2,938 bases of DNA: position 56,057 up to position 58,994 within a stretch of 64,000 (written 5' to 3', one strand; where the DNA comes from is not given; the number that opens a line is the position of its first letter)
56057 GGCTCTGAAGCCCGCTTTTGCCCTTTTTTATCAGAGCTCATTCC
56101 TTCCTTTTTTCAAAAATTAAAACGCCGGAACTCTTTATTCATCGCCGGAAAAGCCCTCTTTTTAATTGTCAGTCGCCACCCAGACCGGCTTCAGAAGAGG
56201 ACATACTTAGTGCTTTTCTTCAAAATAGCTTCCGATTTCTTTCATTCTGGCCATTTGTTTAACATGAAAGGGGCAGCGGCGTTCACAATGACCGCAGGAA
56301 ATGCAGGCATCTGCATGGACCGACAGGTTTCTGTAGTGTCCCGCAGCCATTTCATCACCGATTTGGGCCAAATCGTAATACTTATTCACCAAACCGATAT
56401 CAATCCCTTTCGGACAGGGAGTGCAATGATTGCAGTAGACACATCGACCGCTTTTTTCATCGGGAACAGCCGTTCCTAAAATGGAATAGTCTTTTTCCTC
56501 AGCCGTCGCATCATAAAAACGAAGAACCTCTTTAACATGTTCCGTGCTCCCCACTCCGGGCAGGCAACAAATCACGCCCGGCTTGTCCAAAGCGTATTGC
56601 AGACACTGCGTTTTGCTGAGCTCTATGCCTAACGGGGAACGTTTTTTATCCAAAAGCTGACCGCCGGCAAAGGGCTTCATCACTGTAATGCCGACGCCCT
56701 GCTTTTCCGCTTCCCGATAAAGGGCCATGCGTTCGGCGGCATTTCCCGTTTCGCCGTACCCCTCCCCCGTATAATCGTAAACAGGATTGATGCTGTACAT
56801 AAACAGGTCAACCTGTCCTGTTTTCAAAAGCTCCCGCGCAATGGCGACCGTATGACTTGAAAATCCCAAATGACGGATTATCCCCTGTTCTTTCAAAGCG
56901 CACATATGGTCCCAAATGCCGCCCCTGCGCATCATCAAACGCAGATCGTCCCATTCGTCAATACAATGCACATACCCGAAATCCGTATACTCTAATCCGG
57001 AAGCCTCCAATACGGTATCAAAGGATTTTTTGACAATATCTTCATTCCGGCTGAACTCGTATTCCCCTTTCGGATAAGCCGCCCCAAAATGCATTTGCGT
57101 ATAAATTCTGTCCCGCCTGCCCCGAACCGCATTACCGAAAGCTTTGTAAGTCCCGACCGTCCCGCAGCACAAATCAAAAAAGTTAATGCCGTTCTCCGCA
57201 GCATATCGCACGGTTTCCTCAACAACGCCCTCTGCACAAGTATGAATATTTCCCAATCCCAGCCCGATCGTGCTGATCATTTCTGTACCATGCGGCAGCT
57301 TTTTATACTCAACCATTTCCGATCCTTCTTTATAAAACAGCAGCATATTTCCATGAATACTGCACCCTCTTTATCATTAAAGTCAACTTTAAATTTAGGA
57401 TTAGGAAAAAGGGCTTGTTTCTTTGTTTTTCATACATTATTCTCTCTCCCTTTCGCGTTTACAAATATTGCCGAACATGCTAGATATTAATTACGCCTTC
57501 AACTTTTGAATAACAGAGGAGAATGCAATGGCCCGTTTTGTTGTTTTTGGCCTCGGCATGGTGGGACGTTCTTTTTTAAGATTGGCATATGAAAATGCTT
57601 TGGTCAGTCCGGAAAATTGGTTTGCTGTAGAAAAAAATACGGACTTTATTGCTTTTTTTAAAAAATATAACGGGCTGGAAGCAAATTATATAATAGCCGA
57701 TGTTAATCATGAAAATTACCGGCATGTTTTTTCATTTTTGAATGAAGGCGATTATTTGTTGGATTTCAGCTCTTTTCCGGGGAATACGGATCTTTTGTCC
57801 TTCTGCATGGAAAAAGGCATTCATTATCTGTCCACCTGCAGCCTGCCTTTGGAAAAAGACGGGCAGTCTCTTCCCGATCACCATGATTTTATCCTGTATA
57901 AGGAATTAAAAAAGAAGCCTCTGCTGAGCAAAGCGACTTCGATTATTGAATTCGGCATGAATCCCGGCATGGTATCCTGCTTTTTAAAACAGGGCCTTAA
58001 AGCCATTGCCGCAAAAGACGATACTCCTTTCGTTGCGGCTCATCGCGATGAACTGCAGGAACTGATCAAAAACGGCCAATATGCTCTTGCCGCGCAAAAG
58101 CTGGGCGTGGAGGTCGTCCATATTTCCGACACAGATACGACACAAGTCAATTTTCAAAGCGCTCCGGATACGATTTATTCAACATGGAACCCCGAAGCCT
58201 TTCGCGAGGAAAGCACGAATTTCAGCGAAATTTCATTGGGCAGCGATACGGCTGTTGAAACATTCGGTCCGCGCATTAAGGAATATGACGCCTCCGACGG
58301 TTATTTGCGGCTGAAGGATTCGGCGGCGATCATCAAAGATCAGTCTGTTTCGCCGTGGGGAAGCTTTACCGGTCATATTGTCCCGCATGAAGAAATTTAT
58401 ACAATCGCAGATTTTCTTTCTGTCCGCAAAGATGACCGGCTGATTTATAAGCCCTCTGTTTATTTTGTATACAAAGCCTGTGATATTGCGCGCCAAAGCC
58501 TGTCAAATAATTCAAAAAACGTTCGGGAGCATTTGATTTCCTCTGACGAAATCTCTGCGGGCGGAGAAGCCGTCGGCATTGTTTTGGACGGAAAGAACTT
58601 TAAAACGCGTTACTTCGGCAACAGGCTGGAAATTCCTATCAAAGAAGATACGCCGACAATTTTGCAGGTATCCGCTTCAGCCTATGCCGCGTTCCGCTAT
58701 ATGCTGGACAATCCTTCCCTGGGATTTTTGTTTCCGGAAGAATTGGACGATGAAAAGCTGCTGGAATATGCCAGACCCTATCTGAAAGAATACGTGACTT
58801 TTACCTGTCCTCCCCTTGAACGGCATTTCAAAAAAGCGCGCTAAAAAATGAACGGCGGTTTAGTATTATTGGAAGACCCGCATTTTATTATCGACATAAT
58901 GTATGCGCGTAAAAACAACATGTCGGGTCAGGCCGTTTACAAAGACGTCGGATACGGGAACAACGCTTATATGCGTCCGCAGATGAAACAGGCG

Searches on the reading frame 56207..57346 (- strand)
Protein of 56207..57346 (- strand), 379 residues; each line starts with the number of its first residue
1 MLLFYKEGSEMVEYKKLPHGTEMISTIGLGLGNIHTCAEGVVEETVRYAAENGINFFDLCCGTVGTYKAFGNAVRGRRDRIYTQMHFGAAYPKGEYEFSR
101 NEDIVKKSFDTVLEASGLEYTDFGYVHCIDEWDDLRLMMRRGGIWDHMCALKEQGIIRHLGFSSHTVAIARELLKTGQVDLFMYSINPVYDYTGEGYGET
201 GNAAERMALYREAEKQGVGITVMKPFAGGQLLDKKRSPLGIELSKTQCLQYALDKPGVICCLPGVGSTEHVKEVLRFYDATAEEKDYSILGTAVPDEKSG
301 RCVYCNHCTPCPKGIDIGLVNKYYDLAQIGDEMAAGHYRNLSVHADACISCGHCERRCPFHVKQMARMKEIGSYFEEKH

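Call 62: search_protein_families(library=pfam, proteins=[window:56207-57346:-], max_evalue=0.00001)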
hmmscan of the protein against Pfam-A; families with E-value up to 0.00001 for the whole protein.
window:56207-57346:- (379 aa): 4 families
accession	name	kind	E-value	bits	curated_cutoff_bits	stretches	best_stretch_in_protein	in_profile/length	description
PF00248.27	Aldo_ket_red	-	3.8e-23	82.4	24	1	27-237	2-203/291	Aldo/keto reductase family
PF13534.11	Fer4_17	-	2.1e-06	28.6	22.2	1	301-362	1-60/61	4Fe-4S dicluster domain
PF13187.11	Fer4_9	-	2.9e-06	27.6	27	1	301-359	1-48/52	4Fe-4S dicluster domain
PF13183.11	Fer4_8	-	5.1e-06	27.4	27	0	301-362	4-68/68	4Fe-4S dicluster domain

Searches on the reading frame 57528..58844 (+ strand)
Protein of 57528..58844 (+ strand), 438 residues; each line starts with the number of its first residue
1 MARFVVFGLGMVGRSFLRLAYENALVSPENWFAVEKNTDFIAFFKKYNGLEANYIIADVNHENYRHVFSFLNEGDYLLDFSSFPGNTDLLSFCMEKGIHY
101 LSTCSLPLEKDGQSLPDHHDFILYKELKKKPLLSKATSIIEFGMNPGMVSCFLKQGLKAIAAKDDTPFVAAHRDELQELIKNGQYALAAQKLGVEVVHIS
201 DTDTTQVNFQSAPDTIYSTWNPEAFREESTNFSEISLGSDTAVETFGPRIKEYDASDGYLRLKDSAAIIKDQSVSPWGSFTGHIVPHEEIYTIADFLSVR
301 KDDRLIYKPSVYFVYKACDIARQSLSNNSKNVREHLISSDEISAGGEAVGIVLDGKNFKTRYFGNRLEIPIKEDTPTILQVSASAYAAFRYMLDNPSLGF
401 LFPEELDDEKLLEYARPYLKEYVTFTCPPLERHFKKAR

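Call 62: search_protein_families(library=pfam, proteins=[window:57528-58844:+], max_evalue=0.00001)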
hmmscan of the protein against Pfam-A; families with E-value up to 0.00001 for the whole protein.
window:57528-58844:+ (438 aa): 1 family
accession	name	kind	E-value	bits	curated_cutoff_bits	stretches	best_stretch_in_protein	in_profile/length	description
PF03435.24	Sacchrp_dh_NADP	-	6.8e-10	39.8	25.1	1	5-109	2-101/129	Saccharopine dehydrogenase NADP binding domain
